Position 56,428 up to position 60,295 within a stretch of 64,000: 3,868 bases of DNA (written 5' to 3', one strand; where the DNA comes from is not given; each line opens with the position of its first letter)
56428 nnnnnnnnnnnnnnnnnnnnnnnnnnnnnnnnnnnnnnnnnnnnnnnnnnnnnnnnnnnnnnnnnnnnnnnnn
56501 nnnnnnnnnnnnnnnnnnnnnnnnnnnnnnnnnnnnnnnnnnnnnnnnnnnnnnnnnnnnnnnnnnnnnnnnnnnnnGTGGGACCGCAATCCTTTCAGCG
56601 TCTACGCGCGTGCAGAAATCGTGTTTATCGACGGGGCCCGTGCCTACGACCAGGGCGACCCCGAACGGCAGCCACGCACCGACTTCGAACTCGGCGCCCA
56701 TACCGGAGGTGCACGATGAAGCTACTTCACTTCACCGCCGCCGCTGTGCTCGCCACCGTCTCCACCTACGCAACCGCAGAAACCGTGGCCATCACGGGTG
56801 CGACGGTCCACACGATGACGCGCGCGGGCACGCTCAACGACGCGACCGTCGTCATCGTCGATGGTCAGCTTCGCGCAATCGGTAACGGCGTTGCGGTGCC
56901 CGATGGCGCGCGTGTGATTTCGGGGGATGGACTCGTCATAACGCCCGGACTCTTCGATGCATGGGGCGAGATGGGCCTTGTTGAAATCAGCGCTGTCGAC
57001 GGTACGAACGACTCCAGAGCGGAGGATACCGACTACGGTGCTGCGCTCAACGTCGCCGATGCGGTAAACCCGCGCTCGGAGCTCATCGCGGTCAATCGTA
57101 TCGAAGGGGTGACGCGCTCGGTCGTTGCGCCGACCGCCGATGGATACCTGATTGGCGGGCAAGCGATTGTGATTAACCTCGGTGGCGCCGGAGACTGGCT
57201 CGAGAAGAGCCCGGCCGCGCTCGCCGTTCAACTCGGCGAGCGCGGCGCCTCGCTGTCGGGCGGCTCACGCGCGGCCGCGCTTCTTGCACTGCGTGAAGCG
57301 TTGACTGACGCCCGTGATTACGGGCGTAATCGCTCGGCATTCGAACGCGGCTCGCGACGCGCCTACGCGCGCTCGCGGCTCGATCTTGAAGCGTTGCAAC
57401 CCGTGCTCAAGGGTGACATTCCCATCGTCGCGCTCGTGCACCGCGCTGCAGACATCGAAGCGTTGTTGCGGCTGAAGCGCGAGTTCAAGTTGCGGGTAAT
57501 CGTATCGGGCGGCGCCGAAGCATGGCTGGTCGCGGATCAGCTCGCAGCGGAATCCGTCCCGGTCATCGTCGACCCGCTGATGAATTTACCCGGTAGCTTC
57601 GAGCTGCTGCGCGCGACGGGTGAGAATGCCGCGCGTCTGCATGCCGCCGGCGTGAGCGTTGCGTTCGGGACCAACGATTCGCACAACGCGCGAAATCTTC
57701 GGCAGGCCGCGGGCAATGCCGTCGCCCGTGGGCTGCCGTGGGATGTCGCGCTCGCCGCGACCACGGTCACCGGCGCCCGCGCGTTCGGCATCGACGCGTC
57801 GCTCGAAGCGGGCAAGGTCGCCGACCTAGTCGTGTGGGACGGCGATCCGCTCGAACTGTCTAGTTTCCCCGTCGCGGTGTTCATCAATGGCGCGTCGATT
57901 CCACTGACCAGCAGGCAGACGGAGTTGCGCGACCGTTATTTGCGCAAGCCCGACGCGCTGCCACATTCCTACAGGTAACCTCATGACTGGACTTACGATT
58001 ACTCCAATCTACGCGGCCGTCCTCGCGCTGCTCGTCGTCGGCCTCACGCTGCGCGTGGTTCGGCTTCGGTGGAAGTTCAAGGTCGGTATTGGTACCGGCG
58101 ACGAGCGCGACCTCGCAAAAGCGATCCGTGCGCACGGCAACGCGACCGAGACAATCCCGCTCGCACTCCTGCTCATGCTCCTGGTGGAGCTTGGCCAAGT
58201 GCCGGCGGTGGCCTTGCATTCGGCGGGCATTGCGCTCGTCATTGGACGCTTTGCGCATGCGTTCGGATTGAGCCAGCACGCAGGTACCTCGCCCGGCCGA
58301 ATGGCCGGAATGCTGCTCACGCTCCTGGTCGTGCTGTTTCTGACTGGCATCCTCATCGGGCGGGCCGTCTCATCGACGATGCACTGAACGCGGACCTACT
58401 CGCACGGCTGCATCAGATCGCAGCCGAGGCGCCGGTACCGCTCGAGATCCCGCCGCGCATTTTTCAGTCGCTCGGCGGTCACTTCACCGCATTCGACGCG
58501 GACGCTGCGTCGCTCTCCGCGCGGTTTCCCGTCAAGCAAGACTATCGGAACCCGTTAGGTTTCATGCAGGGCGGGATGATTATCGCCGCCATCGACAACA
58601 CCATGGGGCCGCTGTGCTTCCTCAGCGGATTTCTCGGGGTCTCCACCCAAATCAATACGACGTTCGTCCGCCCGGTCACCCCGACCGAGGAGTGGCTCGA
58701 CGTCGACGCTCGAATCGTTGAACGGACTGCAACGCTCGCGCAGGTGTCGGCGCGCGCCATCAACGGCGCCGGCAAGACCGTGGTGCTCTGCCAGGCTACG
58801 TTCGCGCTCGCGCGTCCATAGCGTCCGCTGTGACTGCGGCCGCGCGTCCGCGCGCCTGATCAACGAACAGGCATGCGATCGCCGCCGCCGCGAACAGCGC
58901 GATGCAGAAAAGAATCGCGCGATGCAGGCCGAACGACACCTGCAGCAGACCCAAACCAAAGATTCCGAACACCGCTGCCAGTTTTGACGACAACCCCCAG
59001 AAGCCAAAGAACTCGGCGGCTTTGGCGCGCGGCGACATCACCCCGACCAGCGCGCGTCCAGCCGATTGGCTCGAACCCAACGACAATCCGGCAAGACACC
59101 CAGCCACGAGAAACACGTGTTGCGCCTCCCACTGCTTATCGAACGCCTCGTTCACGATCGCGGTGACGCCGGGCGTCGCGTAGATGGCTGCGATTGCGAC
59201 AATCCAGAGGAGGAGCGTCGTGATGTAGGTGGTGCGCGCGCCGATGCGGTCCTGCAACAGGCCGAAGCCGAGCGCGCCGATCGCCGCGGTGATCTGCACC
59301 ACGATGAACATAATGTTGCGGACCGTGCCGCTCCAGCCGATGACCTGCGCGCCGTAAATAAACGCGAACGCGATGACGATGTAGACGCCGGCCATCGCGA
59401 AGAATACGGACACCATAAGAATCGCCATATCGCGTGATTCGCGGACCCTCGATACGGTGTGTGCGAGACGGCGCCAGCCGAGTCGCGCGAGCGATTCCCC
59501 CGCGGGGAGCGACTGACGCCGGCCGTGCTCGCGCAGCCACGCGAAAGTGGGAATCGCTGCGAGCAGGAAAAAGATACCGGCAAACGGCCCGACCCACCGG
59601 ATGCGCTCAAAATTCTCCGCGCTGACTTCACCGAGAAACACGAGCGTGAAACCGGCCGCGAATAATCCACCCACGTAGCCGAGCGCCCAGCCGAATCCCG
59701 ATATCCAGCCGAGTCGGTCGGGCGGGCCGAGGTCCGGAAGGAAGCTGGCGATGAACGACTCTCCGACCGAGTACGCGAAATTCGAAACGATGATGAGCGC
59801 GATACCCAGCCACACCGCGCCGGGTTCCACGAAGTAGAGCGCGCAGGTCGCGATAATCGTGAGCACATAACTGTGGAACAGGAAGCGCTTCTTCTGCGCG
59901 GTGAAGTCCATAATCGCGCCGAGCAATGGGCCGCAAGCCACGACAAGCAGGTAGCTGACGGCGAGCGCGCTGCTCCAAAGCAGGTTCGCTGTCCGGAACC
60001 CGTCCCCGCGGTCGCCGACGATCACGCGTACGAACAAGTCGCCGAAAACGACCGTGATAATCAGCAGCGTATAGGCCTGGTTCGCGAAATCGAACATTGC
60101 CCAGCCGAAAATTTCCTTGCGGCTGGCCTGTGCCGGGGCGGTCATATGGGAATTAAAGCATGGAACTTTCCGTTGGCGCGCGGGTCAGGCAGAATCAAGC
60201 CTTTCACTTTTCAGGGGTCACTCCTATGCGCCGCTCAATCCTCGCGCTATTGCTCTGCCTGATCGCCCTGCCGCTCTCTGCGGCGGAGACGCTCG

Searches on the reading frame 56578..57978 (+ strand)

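Call 91: search_protein_families(library=pfam, max_evalue=1e-8, proteins=[window:56578-57978:+])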
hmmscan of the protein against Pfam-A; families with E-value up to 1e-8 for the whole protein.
window:56578-57978:+ (466 aa): 1 family
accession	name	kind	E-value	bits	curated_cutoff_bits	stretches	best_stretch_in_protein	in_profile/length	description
PF01979.26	Amidohydro_1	-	7.3e-11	42.3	25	1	323-427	214-323/345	Amidohydrolase family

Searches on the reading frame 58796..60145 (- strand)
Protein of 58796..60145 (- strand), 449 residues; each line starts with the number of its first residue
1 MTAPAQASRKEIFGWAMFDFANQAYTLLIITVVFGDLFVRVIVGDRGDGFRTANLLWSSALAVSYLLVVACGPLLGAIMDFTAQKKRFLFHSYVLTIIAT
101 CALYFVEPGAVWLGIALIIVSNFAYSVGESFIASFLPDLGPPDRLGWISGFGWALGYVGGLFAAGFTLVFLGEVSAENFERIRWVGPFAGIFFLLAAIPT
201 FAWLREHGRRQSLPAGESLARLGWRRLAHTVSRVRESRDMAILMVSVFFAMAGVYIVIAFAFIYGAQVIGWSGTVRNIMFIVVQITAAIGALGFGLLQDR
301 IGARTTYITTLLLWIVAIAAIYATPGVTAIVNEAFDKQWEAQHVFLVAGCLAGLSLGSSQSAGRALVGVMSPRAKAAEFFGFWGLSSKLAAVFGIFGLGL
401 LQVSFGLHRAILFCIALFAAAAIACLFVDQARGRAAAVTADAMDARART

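Call 91: search_protein_families(library=pfam, max_evalue=1e-8, proteins=[window:58796-60145:-])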
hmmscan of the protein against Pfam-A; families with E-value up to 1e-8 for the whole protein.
window:58796-60145:- (449 aa): 3 families
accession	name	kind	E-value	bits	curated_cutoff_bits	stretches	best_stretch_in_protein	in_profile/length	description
PF11700.14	ATG22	-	7.6e-45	154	24.1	1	148-437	193-481/482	Vacuole effluxer Atg22 like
PF07690.21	MFS_1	-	1.3e-20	74.1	33.4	2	243-433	1-178/347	Major Facilitator Superfamily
PF13347.12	MFS_2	-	4.5e-11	42.4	27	0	148-407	135-386/427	MFS/sugar transport protein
